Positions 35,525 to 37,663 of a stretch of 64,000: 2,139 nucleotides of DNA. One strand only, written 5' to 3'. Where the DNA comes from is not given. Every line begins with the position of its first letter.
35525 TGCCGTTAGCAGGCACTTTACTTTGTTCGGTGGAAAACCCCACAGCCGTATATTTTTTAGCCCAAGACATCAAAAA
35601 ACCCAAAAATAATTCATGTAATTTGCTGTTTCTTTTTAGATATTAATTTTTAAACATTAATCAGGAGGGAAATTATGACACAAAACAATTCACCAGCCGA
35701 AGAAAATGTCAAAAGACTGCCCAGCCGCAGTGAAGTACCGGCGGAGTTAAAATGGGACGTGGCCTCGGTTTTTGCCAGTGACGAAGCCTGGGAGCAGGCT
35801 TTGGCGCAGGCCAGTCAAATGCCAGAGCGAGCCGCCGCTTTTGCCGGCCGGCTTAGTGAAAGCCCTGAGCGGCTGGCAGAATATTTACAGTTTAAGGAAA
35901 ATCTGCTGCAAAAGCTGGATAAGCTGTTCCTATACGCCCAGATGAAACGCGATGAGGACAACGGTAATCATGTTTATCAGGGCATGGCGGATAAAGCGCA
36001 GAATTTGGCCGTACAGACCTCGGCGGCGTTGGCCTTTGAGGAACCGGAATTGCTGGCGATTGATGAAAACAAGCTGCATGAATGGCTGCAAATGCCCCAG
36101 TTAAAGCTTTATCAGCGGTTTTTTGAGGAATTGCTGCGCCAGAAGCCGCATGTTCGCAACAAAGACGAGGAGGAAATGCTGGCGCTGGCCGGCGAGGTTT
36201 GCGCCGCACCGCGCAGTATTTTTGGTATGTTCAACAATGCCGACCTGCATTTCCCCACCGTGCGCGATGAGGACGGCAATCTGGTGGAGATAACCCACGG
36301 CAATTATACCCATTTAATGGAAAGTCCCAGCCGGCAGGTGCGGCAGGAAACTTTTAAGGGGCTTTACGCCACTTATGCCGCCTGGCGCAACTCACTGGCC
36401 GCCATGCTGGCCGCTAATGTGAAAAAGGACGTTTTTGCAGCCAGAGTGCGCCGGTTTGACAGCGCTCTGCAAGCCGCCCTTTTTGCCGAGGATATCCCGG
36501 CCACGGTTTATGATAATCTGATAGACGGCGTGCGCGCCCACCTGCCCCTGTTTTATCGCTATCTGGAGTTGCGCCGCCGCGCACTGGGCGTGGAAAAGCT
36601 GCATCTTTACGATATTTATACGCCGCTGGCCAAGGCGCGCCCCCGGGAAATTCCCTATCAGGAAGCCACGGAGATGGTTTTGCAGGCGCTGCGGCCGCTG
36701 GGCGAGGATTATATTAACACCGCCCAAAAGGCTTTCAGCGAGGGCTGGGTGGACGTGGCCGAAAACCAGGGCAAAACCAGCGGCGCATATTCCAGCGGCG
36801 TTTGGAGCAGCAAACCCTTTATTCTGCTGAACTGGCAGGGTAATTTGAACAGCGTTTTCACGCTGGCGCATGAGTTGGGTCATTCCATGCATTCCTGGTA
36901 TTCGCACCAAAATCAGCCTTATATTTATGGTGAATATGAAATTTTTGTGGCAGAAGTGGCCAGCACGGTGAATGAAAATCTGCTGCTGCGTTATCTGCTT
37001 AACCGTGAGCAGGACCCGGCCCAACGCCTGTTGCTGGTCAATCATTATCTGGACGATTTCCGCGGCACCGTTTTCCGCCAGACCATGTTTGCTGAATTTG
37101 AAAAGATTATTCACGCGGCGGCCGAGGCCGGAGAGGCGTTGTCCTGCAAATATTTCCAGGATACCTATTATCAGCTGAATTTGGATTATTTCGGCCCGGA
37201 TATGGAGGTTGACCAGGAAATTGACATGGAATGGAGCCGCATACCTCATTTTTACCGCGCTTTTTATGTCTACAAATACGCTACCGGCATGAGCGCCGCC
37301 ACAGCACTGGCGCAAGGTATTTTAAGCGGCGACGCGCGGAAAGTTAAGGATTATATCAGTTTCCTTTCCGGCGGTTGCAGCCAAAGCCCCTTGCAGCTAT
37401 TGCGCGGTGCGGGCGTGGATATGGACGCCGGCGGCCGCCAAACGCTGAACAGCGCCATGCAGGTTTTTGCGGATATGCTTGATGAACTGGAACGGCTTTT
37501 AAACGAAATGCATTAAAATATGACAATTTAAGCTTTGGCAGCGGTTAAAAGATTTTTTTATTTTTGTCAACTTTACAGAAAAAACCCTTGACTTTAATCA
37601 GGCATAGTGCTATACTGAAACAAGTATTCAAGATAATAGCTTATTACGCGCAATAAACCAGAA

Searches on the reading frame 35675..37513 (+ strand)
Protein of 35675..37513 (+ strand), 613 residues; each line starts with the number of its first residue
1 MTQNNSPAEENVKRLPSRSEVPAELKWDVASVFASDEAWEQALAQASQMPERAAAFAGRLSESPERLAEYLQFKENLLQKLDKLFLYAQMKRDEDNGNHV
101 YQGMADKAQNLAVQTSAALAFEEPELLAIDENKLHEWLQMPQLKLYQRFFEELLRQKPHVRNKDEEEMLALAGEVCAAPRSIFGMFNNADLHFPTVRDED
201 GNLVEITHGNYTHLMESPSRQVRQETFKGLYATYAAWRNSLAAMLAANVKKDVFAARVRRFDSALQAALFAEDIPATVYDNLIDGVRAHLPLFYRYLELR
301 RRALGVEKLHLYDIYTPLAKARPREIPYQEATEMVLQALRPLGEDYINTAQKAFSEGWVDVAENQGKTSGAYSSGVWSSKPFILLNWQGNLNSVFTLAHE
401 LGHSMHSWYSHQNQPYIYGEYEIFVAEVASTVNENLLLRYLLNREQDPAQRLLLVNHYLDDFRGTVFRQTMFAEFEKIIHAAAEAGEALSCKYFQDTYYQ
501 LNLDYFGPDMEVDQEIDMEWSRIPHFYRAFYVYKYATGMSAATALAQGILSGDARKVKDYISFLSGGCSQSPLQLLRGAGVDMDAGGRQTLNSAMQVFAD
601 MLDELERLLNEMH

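Call 60: search_protein_families(library=pfam, proteins=[window:35675-37513:+], max_evalue=0.00001)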
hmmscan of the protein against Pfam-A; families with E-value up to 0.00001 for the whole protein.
window:35675-37513:+ (613 aa): 2 families
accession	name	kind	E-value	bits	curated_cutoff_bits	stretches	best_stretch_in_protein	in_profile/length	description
PF01432.26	Peptidase_M3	-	1.9e-78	265.3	27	1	214-584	2-446/457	Peptidase family M3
PF08439.15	Peptidase_M3_N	-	1.6e-23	83.1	25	1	125-193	1-70/70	Oligopeptidase F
